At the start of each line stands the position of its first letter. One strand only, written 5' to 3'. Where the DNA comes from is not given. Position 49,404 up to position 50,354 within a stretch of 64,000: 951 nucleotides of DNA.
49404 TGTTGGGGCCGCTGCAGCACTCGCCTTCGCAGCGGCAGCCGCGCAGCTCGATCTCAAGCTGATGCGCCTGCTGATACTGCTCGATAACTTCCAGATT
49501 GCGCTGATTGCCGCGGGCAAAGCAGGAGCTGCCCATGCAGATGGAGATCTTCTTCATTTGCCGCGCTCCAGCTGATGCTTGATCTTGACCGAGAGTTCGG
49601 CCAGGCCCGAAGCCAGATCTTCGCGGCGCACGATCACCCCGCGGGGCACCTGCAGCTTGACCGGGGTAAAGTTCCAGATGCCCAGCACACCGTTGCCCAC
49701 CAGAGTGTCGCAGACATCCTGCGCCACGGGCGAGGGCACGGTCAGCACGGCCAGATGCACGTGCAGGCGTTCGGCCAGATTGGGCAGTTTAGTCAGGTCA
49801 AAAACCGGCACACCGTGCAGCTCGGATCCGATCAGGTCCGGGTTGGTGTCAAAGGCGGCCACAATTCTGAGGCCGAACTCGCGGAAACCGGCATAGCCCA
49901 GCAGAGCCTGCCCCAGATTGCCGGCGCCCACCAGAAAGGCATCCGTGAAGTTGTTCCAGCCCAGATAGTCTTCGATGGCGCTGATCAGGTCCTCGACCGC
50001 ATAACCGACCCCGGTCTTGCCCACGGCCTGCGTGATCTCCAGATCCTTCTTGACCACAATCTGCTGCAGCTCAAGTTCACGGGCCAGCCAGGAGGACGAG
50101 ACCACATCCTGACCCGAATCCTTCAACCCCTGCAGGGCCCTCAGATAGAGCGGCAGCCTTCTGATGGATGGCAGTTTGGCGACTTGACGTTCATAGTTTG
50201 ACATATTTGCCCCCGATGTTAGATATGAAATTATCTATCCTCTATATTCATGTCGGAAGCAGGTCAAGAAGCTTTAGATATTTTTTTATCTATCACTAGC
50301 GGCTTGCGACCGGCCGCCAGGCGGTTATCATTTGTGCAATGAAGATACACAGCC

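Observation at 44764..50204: hfs/HydS-like regulatory hydrogenase module headed by Rex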

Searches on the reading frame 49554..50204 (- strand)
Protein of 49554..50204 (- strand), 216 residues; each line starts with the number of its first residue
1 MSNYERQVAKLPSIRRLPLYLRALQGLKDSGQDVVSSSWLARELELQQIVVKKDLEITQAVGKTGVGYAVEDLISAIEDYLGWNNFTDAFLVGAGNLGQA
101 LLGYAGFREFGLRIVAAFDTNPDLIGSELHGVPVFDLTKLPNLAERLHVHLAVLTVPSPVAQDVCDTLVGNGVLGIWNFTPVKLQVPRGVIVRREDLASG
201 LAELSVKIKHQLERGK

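Call 3: search_protein_families(library=pfam, proteins=[window:49554-50204:-], max_evalue=0.01)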
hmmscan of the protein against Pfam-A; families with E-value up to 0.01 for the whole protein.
window:49554-50204:- (216 aa): 2 families
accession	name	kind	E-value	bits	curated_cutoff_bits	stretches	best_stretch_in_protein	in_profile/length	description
PF02629.25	CoA_binding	-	3.8e-22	79.3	22.3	1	87-182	4-97/97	CoA binding domain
PF06971.19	Put_DNA-bind_N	-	3.3e-12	46.7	27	1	12-55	5-48/49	Putative DNA-binding protein N-terminus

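Call 4: search_protein_families(library=ncbifam, proteins=[window:49554-50204:-], max_evalue=0.01)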
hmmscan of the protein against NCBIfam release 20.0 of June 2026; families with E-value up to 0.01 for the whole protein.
window:49554-50204:- (216 aa): 9 families
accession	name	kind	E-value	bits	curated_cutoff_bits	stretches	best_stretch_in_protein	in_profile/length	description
NF003994.0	PRK05472.2-3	equivalog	6.9e-81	270.7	130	1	5-212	5-212/217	redox-sensing transcriptional repressor Rex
NF003995.0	PRK05472.2-4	subfamily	1.2e-57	194.9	126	1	12-211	9-208/213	redox-sensing transcriptional repressor Rex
NF003992.0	PRK05472.2-1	equivalog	7.6e-55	185.8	226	1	12-207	24-219/249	redox-sensing transcriptional repressor Rex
NF003996.0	PRK05472.2-5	equivalog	1.3e-52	178.7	138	1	13-211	6-202/209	redox-sensing transcriptional repressor Rex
NF003993.0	PRK05472.2-2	equivalog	1.5e-50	171.7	217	1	13-211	10-208/212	redox-sensing transcriptional repressor Rex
NF003990.0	PRK05472.1-4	equivalog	5.5e-49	166.6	233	1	11-212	9-210/214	redox-sensing transcriptional repressor Rex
NF003989.0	PRK05472.1-3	equivalog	7.9e-48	163.1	177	1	13-209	12-208/215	redox-sensing transcriptional repressor Rex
NF003988.0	PRK05472.1-1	equivalog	2.2e-34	119.3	321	1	13-205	11-205/214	redox-sensing transcriptional repressor Rex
NF003991.0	PRK05472.1-5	equivalog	2.3e-34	119.2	198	1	13-204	11-202/211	redox-sensing transcriptional repressor Rex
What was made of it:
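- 49554..50204 (-): rex: NADH/NAD+-sensing repressor (216 aa) of a divergent subfamily. Recognition helix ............; Rossmann motif GAGNLG. NF003994 270.7 bits, PF06971, PF02629 (calls 3, 4).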

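Call 44: search_solved_structures(query=window:49554-50204:-, max_evalue=0.00001, show_alignments=4)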
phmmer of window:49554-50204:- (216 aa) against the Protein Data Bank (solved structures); distinct sequences matched with E-value up to 0.00001: 10.
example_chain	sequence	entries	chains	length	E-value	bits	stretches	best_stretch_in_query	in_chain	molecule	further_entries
2vt2_A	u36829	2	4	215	8.7e-37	130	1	9-211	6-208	REDOX-SENSING TRANSCRIPTIONAL REPRESSOR REX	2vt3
5zz5_A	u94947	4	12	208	7.8e-35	123.6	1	12-208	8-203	Redox-sensing transcriptional repressor Rex | Redox-sensing transcriptional repressor Rex 1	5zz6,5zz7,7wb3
3wg9_A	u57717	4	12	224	4e-32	114.8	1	7-209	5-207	Redox-sensing transcriptional repressor rex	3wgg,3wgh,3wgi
3keo_A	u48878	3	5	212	5.3e-29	104.6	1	13-204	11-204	Redox-sensing transcriptional repressor rex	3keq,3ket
3ikv_A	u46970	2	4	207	9.9e-29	103.7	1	13-208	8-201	Redox-sensing transcriptional repressor rex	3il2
1xcb_A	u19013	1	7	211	1.3e-28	103.3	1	13-209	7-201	Redox-sensing transcriptional repressor rex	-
3ikt_A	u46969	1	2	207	1.4e-28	103.2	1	13-208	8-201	Redox-sensing transcriptional repressor rex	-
2dt5_A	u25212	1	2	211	2.7e-28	102.3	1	13-209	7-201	AT-rich DNA-binding protein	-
6ft5_A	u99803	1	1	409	6.5e-07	32.4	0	59-98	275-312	alphaRep A3_A3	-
6fsq_A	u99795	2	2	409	3e-06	30.2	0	58-93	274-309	alphaRep A3_bGFPD | A3_bGFPD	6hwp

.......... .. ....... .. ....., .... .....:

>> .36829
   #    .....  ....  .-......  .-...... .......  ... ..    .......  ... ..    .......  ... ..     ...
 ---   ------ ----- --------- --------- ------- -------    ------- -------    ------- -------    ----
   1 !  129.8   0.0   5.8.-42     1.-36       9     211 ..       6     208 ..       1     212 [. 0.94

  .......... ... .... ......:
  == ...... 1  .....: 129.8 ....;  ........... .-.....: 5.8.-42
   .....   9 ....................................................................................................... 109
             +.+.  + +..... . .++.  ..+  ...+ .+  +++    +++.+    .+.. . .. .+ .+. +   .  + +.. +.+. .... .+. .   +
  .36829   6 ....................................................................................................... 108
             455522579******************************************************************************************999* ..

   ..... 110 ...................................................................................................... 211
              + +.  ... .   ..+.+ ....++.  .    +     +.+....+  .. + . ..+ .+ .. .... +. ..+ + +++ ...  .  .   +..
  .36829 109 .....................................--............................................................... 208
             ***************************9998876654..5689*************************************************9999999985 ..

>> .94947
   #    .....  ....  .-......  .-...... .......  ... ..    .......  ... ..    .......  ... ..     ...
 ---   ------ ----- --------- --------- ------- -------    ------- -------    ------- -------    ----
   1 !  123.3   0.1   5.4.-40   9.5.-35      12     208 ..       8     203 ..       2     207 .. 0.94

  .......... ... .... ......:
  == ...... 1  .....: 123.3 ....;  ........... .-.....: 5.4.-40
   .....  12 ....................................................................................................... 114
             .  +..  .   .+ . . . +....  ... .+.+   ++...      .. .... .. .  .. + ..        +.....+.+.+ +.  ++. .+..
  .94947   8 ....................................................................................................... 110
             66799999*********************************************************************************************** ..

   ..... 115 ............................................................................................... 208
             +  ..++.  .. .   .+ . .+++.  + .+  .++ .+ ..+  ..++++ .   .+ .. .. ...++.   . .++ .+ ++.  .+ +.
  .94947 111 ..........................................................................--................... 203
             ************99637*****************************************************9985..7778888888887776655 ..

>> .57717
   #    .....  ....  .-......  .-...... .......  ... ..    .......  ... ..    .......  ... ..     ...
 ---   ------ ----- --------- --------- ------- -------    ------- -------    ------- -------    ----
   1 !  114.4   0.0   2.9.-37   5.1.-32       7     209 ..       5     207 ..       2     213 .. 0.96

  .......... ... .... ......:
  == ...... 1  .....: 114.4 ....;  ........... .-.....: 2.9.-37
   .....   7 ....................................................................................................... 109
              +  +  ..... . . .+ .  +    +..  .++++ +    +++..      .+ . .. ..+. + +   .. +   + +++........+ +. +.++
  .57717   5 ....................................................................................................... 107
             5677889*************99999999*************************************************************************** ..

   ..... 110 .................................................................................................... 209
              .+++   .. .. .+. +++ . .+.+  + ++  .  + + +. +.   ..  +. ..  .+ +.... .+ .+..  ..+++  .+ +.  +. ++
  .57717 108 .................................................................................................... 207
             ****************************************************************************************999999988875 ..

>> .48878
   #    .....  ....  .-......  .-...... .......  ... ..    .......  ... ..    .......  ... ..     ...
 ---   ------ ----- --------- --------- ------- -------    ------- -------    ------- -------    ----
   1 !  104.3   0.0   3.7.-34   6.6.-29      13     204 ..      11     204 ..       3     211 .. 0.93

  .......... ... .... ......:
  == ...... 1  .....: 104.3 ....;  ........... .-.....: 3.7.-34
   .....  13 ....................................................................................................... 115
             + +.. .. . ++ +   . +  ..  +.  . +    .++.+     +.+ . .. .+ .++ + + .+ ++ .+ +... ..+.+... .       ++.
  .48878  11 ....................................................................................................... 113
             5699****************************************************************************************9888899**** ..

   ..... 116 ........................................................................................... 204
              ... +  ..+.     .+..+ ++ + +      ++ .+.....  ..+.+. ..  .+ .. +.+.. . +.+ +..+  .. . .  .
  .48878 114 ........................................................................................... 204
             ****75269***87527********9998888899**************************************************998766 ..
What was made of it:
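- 49554..50204 (-): PDB Rex hits E 8.7e-37 (call 44).
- On Rex redox-sensing repressor: PDB Rex E 8.7e-37 (call 44).
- Closest known: Canonical Rex. Same: PDB Rex hits range from E 1e-28 to 1e-37 (call 44).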
